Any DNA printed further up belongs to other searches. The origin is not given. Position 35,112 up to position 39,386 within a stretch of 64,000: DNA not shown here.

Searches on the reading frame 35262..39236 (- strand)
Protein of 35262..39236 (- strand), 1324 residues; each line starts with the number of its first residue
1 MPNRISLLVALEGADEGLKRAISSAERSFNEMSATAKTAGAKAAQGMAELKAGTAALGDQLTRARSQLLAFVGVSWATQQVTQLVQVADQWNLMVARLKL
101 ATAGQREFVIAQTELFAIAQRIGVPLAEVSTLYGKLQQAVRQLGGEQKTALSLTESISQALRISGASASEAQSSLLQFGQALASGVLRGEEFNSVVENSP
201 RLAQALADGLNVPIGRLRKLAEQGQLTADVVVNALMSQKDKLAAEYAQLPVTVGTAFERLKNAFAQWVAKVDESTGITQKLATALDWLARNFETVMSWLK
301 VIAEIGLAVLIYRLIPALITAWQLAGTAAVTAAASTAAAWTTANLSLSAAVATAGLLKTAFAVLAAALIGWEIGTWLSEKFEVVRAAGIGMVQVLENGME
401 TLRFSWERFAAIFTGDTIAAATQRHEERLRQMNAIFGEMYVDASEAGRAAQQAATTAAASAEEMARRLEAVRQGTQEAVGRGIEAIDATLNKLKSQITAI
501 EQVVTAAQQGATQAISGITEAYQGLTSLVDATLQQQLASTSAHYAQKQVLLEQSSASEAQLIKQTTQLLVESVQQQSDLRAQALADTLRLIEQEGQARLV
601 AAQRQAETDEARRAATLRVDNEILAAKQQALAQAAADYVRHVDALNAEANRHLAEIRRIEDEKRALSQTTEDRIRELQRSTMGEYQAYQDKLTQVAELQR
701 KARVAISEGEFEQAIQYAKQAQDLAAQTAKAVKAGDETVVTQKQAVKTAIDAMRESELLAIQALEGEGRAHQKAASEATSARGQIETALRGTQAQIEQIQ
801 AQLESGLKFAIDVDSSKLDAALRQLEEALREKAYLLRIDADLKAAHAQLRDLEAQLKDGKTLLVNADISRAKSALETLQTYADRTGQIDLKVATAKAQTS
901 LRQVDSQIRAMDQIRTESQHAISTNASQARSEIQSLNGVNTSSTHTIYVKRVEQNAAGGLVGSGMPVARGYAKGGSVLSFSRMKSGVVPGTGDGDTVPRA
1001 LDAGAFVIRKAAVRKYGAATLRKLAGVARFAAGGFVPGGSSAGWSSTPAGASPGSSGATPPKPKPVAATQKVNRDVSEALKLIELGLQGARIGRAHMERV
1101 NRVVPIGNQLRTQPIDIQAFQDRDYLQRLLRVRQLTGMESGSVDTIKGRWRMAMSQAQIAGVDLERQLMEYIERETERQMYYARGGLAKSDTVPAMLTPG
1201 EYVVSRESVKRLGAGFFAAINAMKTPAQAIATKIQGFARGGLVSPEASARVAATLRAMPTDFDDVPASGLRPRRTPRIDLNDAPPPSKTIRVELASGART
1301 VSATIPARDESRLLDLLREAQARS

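Call 55: search_protein_families(library=pfam, proteins=[window:35262-39236:-], max_evalue=0.001)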
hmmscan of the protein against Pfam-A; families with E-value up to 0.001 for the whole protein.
window:35262-39236:- (1324 aa): 1 family
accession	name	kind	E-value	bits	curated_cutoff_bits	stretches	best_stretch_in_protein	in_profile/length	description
PF20155.4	TMP_3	-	1.9e-62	210.9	41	1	83-273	2-192/192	Tape measure protein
